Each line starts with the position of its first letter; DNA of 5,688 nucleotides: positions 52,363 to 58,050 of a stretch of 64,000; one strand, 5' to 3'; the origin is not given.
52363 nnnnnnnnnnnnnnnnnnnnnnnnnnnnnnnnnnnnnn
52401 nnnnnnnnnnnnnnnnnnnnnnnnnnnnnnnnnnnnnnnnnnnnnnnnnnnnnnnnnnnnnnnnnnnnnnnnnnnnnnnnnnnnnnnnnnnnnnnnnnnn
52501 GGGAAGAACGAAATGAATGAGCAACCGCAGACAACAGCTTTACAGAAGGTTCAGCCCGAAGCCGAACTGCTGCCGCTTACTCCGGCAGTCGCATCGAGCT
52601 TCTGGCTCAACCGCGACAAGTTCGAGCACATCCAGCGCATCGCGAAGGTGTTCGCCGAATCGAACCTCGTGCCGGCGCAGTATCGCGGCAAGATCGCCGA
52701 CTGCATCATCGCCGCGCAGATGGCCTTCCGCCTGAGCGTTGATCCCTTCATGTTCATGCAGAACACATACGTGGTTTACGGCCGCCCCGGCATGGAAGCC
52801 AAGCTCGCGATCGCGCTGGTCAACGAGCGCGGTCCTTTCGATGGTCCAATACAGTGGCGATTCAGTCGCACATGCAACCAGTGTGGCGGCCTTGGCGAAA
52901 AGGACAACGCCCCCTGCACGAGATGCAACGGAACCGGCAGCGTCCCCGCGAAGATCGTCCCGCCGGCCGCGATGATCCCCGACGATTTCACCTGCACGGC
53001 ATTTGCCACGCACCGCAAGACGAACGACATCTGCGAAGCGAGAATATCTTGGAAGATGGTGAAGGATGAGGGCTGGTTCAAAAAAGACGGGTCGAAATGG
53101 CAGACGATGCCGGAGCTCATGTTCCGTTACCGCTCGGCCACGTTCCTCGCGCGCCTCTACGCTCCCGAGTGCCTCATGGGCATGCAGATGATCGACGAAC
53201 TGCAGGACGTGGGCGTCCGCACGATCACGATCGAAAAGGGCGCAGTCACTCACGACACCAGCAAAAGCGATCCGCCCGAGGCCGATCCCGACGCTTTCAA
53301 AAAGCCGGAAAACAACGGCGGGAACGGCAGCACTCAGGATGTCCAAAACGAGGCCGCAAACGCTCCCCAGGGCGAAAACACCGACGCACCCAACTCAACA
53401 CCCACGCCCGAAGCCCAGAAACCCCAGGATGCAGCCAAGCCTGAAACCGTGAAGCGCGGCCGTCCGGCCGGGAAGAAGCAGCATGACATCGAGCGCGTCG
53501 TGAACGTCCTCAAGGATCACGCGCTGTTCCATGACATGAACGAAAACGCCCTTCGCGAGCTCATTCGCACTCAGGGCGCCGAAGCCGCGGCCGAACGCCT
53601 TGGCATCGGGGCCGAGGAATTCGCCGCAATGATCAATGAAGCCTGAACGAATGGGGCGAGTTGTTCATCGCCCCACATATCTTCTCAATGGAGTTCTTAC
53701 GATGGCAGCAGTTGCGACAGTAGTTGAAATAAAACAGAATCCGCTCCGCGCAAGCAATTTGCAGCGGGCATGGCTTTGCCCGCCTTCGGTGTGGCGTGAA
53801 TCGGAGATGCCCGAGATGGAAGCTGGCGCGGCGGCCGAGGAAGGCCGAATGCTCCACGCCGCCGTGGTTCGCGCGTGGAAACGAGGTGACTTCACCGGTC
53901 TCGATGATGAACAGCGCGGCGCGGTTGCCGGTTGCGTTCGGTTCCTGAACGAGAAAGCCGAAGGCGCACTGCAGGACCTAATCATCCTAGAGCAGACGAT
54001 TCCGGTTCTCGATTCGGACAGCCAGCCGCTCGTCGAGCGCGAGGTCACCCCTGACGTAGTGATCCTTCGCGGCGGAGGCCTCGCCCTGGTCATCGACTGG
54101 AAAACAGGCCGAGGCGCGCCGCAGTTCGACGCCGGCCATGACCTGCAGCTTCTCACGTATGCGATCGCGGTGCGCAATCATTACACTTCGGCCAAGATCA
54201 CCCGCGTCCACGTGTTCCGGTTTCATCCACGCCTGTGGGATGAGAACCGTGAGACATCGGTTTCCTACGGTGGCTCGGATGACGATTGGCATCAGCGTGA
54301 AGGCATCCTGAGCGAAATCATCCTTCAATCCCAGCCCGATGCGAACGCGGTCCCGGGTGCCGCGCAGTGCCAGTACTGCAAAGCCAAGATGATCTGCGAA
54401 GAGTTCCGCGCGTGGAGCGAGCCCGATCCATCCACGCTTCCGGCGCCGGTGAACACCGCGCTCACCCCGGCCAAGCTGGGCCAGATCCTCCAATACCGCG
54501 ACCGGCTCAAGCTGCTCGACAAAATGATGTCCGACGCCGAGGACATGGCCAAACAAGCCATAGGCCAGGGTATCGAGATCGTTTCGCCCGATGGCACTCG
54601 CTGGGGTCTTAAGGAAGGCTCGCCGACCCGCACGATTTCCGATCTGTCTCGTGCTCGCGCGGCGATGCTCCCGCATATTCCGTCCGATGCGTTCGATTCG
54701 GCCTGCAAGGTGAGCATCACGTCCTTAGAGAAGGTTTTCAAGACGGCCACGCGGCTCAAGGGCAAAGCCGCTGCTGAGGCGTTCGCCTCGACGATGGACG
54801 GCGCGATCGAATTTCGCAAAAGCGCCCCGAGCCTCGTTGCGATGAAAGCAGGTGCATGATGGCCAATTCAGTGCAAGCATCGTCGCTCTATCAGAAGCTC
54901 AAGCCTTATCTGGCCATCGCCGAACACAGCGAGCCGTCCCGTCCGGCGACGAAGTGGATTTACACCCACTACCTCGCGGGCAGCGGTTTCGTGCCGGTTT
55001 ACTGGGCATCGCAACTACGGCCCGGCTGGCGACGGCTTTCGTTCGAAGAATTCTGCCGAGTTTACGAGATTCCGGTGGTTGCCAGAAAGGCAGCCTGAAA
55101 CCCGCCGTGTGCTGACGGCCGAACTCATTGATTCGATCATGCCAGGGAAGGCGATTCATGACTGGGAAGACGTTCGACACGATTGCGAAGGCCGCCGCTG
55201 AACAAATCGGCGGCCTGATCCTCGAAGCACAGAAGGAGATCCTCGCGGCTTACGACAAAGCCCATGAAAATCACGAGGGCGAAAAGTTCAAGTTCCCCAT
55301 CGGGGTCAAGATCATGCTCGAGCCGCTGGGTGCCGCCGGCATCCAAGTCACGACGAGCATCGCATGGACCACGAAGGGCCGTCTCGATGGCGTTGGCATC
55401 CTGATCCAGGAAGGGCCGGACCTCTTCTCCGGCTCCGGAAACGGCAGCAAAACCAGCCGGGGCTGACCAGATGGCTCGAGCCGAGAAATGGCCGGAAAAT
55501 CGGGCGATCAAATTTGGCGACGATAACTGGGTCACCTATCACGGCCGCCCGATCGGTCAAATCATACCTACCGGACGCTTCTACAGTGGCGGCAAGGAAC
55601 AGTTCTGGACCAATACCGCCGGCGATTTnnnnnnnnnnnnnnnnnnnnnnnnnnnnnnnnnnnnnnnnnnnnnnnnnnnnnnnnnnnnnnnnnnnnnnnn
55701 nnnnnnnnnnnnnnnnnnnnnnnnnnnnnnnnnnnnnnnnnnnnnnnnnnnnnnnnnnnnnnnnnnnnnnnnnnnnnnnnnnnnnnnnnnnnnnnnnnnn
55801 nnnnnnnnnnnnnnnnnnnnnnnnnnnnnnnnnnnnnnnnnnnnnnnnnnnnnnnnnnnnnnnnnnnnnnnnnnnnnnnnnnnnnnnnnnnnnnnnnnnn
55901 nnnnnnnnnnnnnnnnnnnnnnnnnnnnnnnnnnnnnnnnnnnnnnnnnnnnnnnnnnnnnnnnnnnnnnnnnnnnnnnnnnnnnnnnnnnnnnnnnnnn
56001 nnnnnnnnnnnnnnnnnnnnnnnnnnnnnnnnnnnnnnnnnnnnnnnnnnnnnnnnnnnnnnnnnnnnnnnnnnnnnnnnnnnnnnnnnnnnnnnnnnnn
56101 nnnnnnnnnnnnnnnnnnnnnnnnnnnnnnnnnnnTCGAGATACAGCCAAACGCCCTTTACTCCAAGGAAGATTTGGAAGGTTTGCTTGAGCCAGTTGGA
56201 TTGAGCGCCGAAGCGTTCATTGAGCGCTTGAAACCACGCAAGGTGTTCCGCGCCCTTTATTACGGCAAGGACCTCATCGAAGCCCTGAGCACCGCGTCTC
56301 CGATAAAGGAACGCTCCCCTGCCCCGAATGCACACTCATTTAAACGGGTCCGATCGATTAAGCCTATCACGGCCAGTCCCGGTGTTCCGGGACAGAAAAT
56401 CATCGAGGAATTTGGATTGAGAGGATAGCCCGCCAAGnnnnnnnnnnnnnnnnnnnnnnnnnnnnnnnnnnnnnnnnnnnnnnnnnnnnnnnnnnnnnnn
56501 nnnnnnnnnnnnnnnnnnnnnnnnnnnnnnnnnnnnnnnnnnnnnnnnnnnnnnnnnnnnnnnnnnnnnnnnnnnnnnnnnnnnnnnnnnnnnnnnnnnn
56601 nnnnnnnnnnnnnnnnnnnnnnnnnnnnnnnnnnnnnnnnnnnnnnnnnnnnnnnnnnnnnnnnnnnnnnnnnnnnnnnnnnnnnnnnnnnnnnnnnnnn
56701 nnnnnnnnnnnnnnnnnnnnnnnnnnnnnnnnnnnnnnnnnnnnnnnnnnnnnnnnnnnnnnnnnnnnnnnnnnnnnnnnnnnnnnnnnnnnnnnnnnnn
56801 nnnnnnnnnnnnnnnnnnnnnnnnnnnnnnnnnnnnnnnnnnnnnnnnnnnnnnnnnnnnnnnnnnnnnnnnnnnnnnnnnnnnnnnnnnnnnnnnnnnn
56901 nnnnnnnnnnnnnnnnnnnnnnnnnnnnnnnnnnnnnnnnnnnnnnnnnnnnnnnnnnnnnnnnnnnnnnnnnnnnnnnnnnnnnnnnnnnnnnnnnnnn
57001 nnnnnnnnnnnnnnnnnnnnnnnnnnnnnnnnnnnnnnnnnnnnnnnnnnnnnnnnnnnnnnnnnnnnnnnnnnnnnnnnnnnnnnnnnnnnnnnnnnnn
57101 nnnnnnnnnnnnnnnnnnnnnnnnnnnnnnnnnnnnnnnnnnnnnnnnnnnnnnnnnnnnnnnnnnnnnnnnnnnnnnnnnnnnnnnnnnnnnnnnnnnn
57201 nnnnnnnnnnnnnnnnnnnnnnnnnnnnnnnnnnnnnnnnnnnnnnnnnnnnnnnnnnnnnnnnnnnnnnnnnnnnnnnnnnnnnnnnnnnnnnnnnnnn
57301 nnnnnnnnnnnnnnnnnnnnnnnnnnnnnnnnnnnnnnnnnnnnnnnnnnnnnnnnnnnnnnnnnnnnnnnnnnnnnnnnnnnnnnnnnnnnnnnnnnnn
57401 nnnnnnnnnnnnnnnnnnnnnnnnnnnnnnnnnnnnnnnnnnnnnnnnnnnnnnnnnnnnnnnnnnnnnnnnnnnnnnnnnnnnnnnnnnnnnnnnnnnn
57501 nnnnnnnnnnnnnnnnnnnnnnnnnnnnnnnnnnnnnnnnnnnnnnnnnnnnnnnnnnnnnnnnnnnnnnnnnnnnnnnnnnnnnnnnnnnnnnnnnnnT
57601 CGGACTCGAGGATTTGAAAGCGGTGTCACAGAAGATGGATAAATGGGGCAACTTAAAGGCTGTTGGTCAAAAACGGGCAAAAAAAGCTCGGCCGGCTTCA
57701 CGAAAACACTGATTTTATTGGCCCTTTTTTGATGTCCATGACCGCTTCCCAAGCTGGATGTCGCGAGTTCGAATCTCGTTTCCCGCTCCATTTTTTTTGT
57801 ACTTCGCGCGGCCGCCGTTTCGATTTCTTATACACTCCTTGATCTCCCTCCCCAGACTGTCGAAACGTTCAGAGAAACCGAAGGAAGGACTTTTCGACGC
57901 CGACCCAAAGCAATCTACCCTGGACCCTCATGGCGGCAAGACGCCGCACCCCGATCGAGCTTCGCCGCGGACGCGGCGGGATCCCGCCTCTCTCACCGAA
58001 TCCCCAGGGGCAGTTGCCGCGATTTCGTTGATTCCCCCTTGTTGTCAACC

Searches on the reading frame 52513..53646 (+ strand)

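Call 53: search_protein_families(library=pfam, proteins=[window:52513-53646:+], max_evalue=0.001)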
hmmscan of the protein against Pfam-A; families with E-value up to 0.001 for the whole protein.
window:52513-53646:+ (377 aa): 1 family
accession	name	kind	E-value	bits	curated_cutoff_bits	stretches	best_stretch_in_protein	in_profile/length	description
PF00684.25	DnaJ_CXXCXGXG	-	0.00025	21.7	32.7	1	116-142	39-65/65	DnaJ central domain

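Call 64: search_protein_families(library=ncbifam, proteins=[window:52513-53646:+], max_evalue=0.001)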
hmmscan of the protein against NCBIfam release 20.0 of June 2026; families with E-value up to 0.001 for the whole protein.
window:52513-53646:+ (377 aa): 2 families
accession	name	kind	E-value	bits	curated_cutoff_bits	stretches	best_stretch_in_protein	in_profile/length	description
TIGR02349.1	DnaJ_bact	equivalog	0.00014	21.4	377.2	1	113-144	138-212/354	molecular chaperone DnaJ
NF058604.1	RtpA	equivalog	0.00066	19.7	65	0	120-144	11-35/50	anti-TRAP protein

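Call 89: search_protein_families(library=phrogs, proteins=[window:52513-53646:+], max_evalue=0.001)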
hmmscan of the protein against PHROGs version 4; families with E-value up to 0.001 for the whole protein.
window:52513-53646:+ (377 aa): 2 families
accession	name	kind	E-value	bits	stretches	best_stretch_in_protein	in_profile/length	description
phrog_561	-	DNA, RNA and nucleotide metabolism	2.1e-71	243.1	1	18-284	283-526/633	RecT-like ssDNA annealing protein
phrog_4171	-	DNA, RNA and nucleotide metabolism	1.4e-15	58.8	2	41-107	44-110/392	RecT-like ssDNA annealing protein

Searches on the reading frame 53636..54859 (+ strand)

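Call 53: search_protein_families(library=pfam, proteins=[window:53636-54859:+], max_evalue=0.001)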
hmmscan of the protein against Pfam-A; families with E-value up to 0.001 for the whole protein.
window:53636-54859:+ (407 aa): 2 families
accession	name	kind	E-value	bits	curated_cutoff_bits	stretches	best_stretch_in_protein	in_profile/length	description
PF10926.14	DUF2800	-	1.1e-19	71.3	21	1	37-402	4-362/368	Protein of unknown function (DUF2800)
PF12705.13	PDDEXK_1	-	9.6e-13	49.1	22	1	70-255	61-247/247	PD-(D/E)XK nuclease superfamily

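Call 89: search_protein_families(library=phrogs, proteins=[window:53636-54859:+], max_evalue=0.001)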
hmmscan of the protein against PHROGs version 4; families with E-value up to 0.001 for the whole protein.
window:53636-54859:+ (407 aa): 1 family
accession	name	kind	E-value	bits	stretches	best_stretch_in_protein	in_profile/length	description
phrog_69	-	DNA, RNA and nucleotide metabolism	9.3e-32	111.7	1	33-401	86-456/501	exonuclease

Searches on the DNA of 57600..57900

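Call 84: search_rna_families(source=window, start=57600, end=57900, threshold=evalue, max_evalue=1)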
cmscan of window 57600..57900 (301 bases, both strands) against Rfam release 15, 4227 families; matches with E-value up to 1: 0.
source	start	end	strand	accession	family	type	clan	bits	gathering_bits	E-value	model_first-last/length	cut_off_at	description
